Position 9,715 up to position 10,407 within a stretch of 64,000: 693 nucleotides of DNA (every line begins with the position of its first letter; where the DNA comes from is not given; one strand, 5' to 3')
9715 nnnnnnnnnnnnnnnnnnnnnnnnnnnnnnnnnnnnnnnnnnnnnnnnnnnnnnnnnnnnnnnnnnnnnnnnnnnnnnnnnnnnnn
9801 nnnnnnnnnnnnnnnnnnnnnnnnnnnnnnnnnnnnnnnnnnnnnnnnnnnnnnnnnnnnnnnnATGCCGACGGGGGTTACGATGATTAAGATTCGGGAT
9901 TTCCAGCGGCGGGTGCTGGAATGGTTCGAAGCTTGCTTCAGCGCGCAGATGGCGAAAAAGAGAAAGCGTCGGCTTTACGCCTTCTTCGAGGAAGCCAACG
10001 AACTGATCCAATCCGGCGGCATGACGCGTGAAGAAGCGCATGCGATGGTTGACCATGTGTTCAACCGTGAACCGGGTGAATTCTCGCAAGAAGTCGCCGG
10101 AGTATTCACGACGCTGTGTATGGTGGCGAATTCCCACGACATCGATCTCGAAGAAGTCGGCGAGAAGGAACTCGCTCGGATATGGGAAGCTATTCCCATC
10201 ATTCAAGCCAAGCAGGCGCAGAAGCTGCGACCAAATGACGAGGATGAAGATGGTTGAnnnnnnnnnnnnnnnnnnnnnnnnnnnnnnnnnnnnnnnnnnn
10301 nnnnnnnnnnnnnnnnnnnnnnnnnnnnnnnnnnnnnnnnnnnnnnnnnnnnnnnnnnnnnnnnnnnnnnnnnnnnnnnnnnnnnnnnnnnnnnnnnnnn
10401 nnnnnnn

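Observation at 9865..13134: Nucleotide and ADP-ribose processing island: MazG-like, then NADAR, Zn-ribbon protein and DHH/DHHA1 phosphoesterase in a row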

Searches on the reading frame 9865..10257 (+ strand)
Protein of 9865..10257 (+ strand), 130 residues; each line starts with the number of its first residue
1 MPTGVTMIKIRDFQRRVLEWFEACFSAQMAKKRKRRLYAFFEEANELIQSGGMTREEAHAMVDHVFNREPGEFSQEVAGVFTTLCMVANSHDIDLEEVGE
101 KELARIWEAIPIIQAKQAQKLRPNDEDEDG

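Call 3: search_protein_families(library=pfam, max_evalue=0.1, proteins=[window:9865-10257:+])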
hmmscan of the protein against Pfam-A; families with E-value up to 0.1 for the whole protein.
window:9865-10257:+ (130 aa): 3 families
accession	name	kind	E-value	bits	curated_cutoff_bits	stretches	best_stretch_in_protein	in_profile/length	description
PF01503.22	PRA-PH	-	0.036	14.9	21.3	1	13-100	8-80/86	Phosphoribosyl-ATP pyrophosphohydrolase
PF22928.2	INTS1_R4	-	0.061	13.7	27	1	28-86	22-79/102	Integrator complex subunit 1, R4 domain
PF03819.22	MazG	-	0.096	13.4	22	0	54-101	10-61/74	MazG nucleotide pyrophosphohydrolase domain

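Call 4: search_protein_families(library=phrogs, max_evalue=0.01, proteins=[window:9865-10257:+])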
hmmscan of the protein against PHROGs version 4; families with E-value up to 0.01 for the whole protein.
window:9865-10257:+ (130 aa): 3 families
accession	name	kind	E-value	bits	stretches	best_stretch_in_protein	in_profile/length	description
phrog_14118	-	unknown function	2.6e-34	120.1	1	8-120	163-277/371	-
phrog_8593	-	unknown function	3.1e-34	119.8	1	11-122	45-156/487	-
phrog_9236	-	other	0.0047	17.7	1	36-101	112-175/191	pyrophosphatase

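Call 10: search_dna_similar(query=window:9865-10257:+, collection=phages, mode=protein, max_rows=25)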
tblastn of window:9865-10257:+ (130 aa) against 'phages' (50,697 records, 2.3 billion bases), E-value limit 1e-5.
Records with a match: 54; places in all: 54; records where one place covers at least 80% of the query: 54.
Best place of each record, by identity: <60% 54.
By first word of the organism name: Caulobacter 17; Pseudomonas 15; Brevundimonas 5; Burkholderia 3; Rhizobium 2; Acidovorax 2; Ralstonia 2; Xanthomonas 2; Bertelyvirus 2; Pseudanabaena 1; and 3 more.
By host as written in the record: Caulobacter vibrioides CB15 13; Pseudomonas putida KT2440 and Paw85 9; Caulobacter crescentus 6; - 4; Pseudomonas syringae 7C 4; Brevundimonas pondensis LVF1 4; Acidovorax citrulli 2; Pseudomonas syringae pv. tomato Pst235 2; and 8 more.
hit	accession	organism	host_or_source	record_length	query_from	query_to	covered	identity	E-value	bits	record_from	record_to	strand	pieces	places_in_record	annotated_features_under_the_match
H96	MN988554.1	Rhizobium phage RHph_I72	Rhizobium etli 343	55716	1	125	96%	43.3%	1e-21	95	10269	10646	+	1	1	hypothetical protein | deoxycytidylate deaminase protein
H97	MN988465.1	Rhizobium phage RHph_TM26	Rhizobium sp. N4311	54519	1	125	96%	43.3%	3e-20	90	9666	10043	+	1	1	hypothetical protein | deoxycytidylate deaminase protein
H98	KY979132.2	Acidovorax phage ACP17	Acidovorax citrulli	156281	10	123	88%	46.5%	1e-25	105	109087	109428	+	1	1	hypothetical protein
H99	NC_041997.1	Acidovorax phage ACP17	Acidovorax citrulli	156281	10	123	88%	46.5%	1e-25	105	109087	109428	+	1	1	hypothetical protein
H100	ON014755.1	Pseudanabaena phage Pam3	Pseudanabaena sp.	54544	12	125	88%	44.8%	9e-20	89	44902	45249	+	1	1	nucleotide pyrophosphohydrolase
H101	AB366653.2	Ralstonia phage phiRSL1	-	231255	12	124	87%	45.1%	6e-21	92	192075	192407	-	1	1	hypothetical protein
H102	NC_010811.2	Ralstonia phage phiRSL1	-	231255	12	124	87%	45.1%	6e-21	92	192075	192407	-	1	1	hypothetical protein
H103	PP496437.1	Pseudomonas phage vB_PpuM-Aura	Pseudomonas putida KT2440 and Paw85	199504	15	120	82%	46.3%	3e-20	90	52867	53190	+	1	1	hypothetical protein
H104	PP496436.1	Pseudomonas phage vB_PpuM-Illi-2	Pseudomonas putida KT2440 and Paw85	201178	15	120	82%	46.3%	3e-20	90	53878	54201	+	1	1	hypothetical protein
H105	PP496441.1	Pseudomonas phage vB_PpuM-Pori-4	Pseudomonas putida KT2440 and Paw85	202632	15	120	82%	46.3%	1e-19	89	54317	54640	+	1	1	hypothetical protein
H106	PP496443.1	Pseudomonas phage vB_PpuM-Lauda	Pseudomonas putida KT2440 and Paw85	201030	15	120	82%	46.3%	2e-19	88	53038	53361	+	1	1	hypothetical protein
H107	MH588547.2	Caulobacter phage CcrSC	Caulobacter vibrioides CB15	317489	13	121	84%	45.0%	4e-19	87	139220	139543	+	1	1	hypothetical protein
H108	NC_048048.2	Caulobacter phage CcrSC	Caulobacter vibrioides CB15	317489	13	121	84%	45.0%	4e-19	87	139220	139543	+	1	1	hypothetical protein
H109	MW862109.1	Pseudomonas phage Medea1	Pseudomonas syringae pv. tomato Pst235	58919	13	120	83%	45.4%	4e-25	104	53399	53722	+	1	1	hypothetical protein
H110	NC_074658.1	Pseudomonas phage Medea1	Pseudomonas syringae pv. tomato Pst235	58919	13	120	83%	45.4%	4e-25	104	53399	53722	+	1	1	hypothetical protein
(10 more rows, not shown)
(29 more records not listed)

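Call 24: search_solved_structures(query=window:9865-10257:+, max_evalue=1, show_alignments=2)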
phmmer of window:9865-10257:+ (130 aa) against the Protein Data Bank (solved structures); distinct sequences matched with E-value up to 1: 1.
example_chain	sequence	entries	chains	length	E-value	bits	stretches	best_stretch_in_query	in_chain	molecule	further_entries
7p2y_b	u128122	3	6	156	0.14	15.7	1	11-95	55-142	ATP synthase subunit b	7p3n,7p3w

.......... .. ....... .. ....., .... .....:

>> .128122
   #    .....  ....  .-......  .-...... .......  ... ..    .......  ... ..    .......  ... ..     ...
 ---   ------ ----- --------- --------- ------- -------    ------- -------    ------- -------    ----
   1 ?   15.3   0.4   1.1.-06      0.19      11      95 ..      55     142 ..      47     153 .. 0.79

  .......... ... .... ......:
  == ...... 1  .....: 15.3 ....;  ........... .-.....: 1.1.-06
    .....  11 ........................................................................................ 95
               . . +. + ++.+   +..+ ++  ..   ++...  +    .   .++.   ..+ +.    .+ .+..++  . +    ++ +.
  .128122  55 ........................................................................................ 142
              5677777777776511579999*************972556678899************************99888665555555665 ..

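Call 38: get_annotated_region(hit=H96, flank=4000)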
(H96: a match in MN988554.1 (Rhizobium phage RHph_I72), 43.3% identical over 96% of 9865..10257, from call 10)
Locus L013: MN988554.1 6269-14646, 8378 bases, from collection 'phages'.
description: Rhizobium phage RHph_I72, complete genome.
organism: Rhizobium phage RHph_I72 (NCBI taxid 2509593)
taxonomy: Viruses; Duplodnaviria; Heunggongvirae; Uroviricota; Caudoviricetes
host: Rhizobium etli 343; source: agricultural lands; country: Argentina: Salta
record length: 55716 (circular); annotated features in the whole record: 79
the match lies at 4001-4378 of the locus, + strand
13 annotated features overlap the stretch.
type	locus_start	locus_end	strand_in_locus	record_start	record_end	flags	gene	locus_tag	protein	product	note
CDS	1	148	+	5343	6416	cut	-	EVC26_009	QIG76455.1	thymidylate synthase protein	GO_function: GO:0004799 - thymidylate synthase activity; GO_process: GO:0006231 - dTMP biosynthetic process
CDS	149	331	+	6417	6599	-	-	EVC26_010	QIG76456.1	hypothetical protein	-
CDS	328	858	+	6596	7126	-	-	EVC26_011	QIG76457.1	hypothetical protein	-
CDS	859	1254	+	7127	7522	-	-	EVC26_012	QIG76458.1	DUF3310 domain-containing protein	-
CDS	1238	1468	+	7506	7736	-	-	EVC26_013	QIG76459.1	chromosomal replication initiator DnaA-like protein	GO_function: GO:0005524 - ATP binding; GO_function: GO:0043565 - sequence-specific DNA binding; GO_process: GO:0006270 ...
CDS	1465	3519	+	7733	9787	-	-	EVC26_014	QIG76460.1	DNA polymerase I protein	GO_function: GO:0003676 - nucleic acid binding; GO_function: GO:0003887 - DNA-directed DNA polymerase activity; ...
CDS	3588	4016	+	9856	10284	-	-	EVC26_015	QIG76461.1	deoxycytidylate deaminase protein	GO_function: GO:0003824 - catalytic activity; GO_function: GO:0016787 - hydrolase activity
CDS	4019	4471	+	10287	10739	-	-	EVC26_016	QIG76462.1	hypothetical protein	-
CDS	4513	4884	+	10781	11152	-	-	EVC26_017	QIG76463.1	hypothetical protein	-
CDS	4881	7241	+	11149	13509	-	-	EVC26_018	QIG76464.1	integrase protein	-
CDS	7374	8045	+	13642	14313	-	-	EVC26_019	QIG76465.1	putative NTP pyrophosphohydrolase protein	-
CDS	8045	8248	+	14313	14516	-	-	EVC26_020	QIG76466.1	hypothetical protein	-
CDS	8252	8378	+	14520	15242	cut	-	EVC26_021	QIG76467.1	endodeoxyribonuclease protein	GO_function: GO:0003676 - nucleic acid binding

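Call 39: get_annotated_region(hit=H109, flank=4000)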
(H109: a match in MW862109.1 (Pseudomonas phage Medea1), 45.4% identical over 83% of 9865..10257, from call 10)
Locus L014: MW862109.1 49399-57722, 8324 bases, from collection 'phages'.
description: Pseudomonas phage Medea1, complete genome.
organism: Pseudomonas phage Medea1 (NCBI taxid 2834256)
taxonomy: Viruses; Duplodnaviria; Heunggongvirae; Uroviricota; Caudoviricetes
host: Pseudomonas syringae pv. tomato Pst235; source: soil; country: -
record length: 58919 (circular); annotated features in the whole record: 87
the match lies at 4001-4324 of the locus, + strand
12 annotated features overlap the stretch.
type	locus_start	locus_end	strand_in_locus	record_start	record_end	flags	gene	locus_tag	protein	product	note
CDS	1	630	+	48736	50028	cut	-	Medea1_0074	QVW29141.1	adenine-specific methyltransferase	-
CDS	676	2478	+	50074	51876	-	-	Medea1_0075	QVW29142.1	DNA cytosine methyltransferase protein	-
CDS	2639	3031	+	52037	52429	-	-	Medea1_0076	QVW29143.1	hypothetical protein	phage protein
CDS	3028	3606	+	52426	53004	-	-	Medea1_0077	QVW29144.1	hypothetical protein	-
CDS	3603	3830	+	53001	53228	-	-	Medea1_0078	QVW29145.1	hypothetical protein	-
CDS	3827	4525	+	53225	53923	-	-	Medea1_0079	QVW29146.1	hypothetical protein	-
CDS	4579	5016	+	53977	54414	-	-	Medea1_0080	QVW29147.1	hypothetical protein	-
CDS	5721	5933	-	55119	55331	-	-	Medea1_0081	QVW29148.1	hypothetical protein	-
CDS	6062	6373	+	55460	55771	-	-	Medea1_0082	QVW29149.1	hypothetical protein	-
CDS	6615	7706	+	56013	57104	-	-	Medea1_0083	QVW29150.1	integrase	integrase, site-specific tyrosine recombinase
CDS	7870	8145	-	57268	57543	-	-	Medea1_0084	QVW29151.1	hypothetical protein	-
CDS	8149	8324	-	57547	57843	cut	-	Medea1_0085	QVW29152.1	hypothetical protein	-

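Call 52: find_homologous_proteins(query=window:9865-10257:+, max_evalue=0.001)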
Query window:9865-10257:+ (130 aa): 5 proteins with E <= 0.001 among 12 candidates.
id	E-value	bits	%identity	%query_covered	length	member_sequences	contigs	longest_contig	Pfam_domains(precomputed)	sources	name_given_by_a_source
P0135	5.4e-76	271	97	98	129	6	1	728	-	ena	-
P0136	3.7e-64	232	85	95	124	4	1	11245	-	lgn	-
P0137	4.0e-62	226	82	95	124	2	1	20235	-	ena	-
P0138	1.7e-58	214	78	95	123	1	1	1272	-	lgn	-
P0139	9.1e-51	189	75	92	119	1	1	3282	-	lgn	-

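Call 63: search_solved_structures(query=A5, max_evalue=10, show_alignments=4)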
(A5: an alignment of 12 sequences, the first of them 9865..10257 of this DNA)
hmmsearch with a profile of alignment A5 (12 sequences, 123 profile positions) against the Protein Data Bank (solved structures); distinct sequences matched with E-value up to 10: 5.
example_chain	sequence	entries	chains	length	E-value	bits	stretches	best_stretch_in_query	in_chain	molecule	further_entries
4qgp_A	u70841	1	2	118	0.074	16.3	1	42-99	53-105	pyrophosphatase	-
5sv0_B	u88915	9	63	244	0.14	15.4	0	15-51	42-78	Biopolymer transport protein ExbB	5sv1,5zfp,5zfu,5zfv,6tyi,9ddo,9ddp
2q73_A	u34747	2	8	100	0.44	13.8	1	63-109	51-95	Hypothetical protein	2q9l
9eve_A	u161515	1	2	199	0.6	13.3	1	82-113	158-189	NFX1-type zinc finger-containing protein 1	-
9min_D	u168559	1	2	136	8.6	9.6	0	28-57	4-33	designed minibinder KH46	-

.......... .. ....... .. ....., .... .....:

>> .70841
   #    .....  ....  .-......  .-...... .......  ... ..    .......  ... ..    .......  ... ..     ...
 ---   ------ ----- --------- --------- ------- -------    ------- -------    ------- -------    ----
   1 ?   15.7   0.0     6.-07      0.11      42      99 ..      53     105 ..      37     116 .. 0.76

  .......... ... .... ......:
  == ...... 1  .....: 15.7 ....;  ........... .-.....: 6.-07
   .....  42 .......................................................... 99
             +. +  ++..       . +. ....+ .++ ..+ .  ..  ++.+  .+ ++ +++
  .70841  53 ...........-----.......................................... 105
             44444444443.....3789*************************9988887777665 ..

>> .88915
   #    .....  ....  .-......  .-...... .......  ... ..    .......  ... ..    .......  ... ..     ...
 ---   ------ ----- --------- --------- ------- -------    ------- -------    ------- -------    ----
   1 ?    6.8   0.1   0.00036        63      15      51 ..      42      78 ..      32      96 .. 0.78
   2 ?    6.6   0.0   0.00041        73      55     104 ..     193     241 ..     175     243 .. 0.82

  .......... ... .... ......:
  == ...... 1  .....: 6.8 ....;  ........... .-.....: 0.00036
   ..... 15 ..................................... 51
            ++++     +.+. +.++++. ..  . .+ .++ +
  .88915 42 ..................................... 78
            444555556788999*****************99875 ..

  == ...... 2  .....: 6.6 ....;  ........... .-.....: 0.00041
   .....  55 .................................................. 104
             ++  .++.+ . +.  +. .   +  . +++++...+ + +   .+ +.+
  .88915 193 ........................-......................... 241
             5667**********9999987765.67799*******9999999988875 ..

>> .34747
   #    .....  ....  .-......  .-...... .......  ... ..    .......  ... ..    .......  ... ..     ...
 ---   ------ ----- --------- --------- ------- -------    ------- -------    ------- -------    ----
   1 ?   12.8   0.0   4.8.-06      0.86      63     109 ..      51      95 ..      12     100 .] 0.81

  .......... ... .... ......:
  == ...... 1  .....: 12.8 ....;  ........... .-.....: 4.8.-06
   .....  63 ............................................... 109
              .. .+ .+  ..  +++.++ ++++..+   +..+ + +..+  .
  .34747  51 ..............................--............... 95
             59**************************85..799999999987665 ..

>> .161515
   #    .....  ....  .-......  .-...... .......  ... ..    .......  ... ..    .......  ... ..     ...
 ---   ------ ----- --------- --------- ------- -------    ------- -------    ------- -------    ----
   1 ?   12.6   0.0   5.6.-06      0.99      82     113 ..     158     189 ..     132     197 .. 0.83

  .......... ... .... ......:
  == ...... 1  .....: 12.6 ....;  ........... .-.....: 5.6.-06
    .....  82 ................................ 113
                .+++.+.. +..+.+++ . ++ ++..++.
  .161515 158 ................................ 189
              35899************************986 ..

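Call 78: search_protein_families(library=ncbifam, max_evalue=0.1, proteins=[window:9865-10257:+])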
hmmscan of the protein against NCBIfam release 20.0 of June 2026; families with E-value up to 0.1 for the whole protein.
window:9865-10257:+ (130 aa): 1 family
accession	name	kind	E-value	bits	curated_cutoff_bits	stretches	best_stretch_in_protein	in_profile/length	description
TIGR04383.1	acidic_w_LPXTA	equivalog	0.096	12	50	0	42-109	127-197/320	processed acidic surface protein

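Call 79: search_protein_families(library=padloc, max_evalue=0.01, proteins=[window:9865-10257:+])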
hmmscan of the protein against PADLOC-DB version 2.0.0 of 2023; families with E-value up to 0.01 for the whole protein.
window:9865-10257:+ (130 aa): 0 families

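Call 90: find_related_loci(query=A5, collection=viral_contigs, flank=8000)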
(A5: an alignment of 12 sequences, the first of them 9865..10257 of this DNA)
Query A5 (130 aa) in viral_contigs; peptide patterns used: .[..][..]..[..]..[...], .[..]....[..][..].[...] (x = any residue, [..] = any of these).
598 stretches matched a pattern (row limit reached: there are more); 369 encode a relative of the query (tblastn E <= 1e-3); the best 80 are kept; 80 distinct loci.
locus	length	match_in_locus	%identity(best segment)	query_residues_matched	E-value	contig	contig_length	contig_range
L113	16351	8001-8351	48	8-124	5e-35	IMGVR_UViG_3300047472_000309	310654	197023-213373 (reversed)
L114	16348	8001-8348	47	8-123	1e-34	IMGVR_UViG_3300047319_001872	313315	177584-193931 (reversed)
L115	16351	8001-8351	46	8-124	1e-34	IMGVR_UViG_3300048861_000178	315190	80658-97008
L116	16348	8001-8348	47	8-123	4e-34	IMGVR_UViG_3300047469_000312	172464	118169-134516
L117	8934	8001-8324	53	13-120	1e-32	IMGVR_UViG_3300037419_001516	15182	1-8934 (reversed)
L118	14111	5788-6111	52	13-120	2e-32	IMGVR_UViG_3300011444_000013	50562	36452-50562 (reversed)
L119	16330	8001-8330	47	13-122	3e-32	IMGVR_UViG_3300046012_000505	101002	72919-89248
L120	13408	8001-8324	49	13-120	3e-31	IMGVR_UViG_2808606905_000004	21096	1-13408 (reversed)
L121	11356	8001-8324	51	13-120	2e-31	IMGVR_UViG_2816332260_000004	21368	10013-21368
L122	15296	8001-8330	47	13-122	6e-31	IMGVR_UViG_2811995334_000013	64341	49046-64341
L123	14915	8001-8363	48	4-120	6e-31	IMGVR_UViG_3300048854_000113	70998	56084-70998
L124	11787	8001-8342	46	9-122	7e-31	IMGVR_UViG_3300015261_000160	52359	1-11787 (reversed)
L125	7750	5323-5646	49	13-120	8e-31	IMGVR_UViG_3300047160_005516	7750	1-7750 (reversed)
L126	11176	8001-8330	49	13-122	1e-30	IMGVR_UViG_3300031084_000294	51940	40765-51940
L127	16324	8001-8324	48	13-120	1e-30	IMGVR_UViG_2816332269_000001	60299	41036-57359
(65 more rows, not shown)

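Call 93: search_protein_families(library=pfam, alignment_id=A5, max_evalue=1)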
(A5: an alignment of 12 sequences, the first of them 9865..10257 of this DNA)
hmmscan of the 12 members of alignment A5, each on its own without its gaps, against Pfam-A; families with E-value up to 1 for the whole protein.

A. member 1, window:9865-10257:+ (130 aa): 5 families
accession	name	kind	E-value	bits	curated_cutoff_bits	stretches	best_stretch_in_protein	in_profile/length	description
PF01503.22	PRA-PH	-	0.036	14.9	21.3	1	13-100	8-80/86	Phosphoribosyl-ATP pyrophosphohydrolase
PF22928.2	INTS1_R4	-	0.061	13.7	27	1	28-86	22-79/102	Integrator complex subunit 1, R4 domain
PF03819.22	MazG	-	0.096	13.4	22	1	54-101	10-61/74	MazG nucleotide pyrophosphohydrolase domain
PF12643.12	MazG-like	-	0.12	13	27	1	60-119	21-79/85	MazG-like family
PF01544.23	CorA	-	0.2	11.4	27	1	13-68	169-225/292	CorA-like Mg2+ transporter protein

B. families by the number of members that match (of 12 scanned): 9 families
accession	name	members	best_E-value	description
PF22928.2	INTS1_R4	2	0.061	Integrator complex subunit 1, R4 domain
PF01503.22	PRA-PH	1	0.036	Phosphoribosyl-ATP pyrophosphohydrolase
PF16927.11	HisKA_7TM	1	0.069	N-terminal 7TM region of histidine kinase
PF04336.18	ACP_PD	1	0.078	Acyl carrier protein phosphodiesterase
PF03819.22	MazG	1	0.096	MazG nucleotide pyrophosphohydrolase domain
PF12643.12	MazG-like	1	0.12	MazG-like family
PF08271.17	Zn_Ribbon_TF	1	0.14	TFIIB zinc-binding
PF01544.23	CorA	1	0.2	CorA-like Mg2+ transporter protein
PF04739.20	AMPKBI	1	0.23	5'-AMP-activated protein kinase beta subunit, interaction domain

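Call 102: search_protein_families(library=phrogs, alignment_id=A5, max_evalue=0.1)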
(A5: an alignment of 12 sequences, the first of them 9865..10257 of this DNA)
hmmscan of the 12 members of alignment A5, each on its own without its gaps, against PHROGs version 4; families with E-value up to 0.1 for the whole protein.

A. member 1, window:9865-10257:+ (130 aa): 4 families
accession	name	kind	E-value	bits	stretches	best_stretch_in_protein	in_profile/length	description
phrog_14118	-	unknown function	2.6e-34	120.1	1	8-120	163-277/371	-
phrog_8593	-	unknown function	3.1e-34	119.8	1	11-122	45-156/487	-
phrog_9236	-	other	0.0047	17.7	1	36-101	112-175/191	pyrophosphatase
phrog_8985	-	tail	0.044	14.8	1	50-99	62-111/133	tail tube protein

B. families by the number of members that match (of 12 scanned): 6 families
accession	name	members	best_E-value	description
phrog_14118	-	12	6.3e-66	-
phrog_8593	-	12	4e-65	-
phrog_715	-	3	0.0023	MazG-like pyrophosphatase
phrog_9236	-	3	0.0047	pyrophosphatase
phrog_8985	-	2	0.022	tail tube protein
phrog_13075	-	1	0.05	-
